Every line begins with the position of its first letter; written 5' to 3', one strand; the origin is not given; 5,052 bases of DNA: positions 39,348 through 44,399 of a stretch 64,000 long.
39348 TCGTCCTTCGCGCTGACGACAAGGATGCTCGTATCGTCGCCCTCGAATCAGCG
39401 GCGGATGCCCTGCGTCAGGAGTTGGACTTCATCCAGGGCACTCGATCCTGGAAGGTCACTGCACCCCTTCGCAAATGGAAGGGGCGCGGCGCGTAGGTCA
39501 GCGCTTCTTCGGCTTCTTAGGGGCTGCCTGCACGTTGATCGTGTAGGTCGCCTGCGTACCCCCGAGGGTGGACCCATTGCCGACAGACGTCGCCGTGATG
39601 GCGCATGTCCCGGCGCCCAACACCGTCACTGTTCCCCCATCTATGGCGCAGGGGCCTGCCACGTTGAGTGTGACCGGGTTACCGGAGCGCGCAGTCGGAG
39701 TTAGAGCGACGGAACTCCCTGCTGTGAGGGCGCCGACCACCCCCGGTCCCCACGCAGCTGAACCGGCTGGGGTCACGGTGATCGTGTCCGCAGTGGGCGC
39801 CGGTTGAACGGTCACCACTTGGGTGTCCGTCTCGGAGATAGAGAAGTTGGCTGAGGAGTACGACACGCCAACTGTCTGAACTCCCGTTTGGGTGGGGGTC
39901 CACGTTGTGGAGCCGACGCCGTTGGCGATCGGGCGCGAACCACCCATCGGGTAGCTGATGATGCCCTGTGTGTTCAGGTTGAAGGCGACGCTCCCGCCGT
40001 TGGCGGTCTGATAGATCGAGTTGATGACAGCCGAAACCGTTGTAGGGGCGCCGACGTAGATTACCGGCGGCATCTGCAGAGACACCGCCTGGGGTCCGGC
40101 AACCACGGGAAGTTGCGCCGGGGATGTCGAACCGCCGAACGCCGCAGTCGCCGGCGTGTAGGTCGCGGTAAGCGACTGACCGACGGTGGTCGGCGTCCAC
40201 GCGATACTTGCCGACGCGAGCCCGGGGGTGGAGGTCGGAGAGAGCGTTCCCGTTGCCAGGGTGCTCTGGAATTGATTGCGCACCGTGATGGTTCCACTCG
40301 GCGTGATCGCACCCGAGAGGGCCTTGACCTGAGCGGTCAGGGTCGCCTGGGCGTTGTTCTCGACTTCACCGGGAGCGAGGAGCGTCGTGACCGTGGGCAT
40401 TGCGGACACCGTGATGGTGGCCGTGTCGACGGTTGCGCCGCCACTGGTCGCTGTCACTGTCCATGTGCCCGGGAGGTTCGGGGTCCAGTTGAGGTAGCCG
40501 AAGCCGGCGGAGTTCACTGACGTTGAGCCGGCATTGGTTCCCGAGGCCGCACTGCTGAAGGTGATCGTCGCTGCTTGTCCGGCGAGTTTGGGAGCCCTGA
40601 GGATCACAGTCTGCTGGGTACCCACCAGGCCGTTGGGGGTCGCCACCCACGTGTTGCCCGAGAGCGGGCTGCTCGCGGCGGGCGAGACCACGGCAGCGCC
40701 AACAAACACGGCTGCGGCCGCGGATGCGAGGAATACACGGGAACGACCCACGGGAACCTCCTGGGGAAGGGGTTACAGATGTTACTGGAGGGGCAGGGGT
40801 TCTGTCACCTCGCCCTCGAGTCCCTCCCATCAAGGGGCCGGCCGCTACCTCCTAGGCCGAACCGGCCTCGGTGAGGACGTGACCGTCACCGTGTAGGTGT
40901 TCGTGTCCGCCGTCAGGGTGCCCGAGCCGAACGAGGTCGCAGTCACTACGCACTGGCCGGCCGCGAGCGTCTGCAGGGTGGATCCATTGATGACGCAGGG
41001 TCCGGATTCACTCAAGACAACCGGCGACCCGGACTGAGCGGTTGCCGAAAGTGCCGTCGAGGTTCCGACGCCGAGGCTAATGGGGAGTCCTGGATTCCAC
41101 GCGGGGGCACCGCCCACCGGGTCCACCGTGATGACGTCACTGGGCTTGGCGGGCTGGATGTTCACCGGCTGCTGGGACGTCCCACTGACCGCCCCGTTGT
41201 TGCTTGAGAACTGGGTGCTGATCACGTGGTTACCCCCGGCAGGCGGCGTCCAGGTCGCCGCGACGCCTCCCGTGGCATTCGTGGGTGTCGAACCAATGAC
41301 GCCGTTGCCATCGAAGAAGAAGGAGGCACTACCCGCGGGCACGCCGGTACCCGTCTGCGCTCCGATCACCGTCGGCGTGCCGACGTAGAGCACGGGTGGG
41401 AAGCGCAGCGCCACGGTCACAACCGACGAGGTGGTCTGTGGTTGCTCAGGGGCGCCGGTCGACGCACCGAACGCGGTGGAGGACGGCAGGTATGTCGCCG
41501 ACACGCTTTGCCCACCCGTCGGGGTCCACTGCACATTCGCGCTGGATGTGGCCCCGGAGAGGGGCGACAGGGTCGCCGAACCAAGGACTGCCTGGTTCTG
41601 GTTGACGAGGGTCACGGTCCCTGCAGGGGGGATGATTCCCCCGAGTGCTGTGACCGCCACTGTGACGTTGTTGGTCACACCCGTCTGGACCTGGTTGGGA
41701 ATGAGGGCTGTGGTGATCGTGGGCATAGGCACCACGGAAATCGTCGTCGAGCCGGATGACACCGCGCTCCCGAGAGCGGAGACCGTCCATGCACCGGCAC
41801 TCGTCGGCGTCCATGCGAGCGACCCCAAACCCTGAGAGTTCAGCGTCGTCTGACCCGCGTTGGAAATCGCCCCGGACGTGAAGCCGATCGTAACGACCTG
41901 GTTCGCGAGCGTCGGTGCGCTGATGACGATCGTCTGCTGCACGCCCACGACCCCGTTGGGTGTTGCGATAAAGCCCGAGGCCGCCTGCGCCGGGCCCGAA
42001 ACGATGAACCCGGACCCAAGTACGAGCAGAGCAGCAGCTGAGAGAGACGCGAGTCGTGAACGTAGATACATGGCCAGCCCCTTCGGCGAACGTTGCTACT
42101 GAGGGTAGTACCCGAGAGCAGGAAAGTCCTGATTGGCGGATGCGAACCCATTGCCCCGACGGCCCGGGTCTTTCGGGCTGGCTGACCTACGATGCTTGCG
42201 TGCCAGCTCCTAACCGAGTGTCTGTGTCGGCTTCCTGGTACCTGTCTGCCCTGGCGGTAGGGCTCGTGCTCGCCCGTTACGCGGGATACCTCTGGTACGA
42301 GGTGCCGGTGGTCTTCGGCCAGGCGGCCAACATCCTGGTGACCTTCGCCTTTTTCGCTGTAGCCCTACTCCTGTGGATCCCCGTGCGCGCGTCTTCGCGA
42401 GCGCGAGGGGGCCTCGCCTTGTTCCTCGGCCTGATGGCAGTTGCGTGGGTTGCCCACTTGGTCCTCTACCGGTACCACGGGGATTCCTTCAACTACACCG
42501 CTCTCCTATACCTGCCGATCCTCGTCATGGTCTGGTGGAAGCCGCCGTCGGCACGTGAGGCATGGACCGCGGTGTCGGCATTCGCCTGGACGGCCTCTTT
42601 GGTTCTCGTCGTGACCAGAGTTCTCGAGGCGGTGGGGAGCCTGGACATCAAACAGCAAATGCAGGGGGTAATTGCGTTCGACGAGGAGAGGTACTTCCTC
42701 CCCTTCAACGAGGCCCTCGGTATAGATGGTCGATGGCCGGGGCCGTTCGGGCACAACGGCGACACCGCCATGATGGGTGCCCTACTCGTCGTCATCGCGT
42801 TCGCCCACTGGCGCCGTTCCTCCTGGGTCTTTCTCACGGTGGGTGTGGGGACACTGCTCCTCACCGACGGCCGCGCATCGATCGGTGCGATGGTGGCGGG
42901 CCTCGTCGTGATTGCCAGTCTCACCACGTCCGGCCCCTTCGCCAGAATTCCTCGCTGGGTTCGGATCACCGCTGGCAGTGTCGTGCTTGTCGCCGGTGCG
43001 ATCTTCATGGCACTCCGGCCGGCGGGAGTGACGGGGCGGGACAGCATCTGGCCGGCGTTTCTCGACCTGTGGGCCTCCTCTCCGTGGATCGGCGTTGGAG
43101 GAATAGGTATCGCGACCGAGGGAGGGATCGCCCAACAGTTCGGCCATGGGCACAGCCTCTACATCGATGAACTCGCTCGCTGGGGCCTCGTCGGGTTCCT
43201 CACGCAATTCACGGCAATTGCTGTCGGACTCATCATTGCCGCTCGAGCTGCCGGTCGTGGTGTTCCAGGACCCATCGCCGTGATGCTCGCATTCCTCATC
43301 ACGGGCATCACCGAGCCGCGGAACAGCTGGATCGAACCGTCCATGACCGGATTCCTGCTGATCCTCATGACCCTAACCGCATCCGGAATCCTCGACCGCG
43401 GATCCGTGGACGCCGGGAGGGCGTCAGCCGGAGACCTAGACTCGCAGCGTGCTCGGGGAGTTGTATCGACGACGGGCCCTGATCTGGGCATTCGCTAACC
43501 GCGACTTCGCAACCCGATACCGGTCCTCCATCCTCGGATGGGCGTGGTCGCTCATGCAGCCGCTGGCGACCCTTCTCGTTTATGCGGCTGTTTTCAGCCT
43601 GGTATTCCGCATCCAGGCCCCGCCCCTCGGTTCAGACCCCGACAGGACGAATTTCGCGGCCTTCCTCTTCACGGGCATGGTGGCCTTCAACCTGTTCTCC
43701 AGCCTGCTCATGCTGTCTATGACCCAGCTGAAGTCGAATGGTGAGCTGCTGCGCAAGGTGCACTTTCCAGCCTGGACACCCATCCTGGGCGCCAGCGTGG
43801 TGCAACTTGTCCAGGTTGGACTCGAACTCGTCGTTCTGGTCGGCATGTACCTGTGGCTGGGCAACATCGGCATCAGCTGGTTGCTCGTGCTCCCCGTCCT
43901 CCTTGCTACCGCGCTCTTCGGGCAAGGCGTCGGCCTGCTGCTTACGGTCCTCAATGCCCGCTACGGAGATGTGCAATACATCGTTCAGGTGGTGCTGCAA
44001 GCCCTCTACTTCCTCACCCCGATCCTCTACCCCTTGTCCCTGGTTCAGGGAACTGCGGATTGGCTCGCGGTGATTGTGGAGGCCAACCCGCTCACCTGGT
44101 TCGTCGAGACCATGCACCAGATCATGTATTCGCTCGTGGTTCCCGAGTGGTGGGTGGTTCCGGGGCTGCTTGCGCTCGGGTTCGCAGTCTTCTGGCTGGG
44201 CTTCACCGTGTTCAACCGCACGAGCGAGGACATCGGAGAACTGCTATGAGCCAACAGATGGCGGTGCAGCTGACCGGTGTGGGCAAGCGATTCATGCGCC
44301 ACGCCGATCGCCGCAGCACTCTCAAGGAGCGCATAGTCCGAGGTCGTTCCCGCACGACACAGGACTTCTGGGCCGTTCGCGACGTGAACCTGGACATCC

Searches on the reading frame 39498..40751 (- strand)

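Call 9: search_protein_families(library=pfam, proteins=[window:39498-40751:-], max_evalue=0.001)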
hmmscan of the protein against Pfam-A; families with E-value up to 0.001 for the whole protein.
window:39498-40751:- (417 aa): 1 family
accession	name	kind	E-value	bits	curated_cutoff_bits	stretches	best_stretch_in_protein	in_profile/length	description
PF16640.11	Big_3_5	-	1.1e-07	32.8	35.5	2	125-213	3-83/88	Bacterial Ig-like domain (group 3)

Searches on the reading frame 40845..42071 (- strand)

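Call 9: search_protein_families(library=pfam, proteins=[window:40845-42071:-], max_evalue=0.001)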
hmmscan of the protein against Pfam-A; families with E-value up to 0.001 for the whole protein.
window:40845-42071:- (408 aa): 1 family
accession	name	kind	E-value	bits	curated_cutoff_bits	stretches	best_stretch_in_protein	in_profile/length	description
PF16640.11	Big_3_5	-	2.4e-09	38.1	35.5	1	124-209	4-83/88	Bacterial Ig-like domain (group 3)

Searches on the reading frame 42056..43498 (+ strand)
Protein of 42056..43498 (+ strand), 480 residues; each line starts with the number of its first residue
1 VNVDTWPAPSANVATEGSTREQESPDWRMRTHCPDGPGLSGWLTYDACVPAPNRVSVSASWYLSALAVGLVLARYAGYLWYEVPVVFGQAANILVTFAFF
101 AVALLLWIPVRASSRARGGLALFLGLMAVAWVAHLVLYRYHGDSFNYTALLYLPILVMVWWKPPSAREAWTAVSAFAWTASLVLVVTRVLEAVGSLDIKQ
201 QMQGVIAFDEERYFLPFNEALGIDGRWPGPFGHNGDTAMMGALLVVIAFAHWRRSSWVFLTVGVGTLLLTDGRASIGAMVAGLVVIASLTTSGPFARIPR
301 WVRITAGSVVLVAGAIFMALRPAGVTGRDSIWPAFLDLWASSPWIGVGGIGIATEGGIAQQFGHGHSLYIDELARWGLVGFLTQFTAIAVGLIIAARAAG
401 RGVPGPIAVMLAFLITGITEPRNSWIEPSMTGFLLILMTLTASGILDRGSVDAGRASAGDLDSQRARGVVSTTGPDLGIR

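Call 8: search_protein_families(library=pfam, proteins=[window:42056-43498:+], max_evalue=0.001)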
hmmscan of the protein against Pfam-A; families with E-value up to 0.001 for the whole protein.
window:42056-43498:+ (480 aa): 1 family
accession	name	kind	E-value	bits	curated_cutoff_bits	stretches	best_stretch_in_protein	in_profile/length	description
PF04932.20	Wzy_C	-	2.3e-08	34.4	31.7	1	242-382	4-146/149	O-Antigen ligase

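Call 18: search_protein_families(library=ncbifam, proteins=[window:42056-43498:+], max_evalue=0.001)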
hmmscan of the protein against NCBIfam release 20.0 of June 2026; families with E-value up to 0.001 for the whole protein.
window:42056-43498:+ (480 aa): 0 families

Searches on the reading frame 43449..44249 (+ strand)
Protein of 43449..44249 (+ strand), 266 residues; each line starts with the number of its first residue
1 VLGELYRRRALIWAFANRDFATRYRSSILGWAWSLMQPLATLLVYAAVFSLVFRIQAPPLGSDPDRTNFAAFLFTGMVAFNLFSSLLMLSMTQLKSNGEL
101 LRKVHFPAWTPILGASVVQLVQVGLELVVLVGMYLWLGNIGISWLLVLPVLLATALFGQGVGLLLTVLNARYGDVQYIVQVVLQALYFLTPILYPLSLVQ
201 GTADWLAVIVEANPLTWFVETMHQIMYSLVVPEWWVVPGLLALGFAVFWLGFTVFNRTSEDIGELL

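Call 8: search_protein_families(library=pfam, proteins=[window:43449-44249:+], max_evalue=0.001)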
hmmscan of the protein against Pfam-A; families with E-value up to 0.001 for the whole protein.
window:43449-44249:+ (266 aa): 1 family
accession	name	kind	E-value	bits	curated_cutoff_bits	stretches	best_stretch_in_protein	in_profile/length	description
PF01061.29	ABC2_membrane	-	4.8e-21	75.7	26.9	1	11-227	2-211/211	ABC-2 type transporter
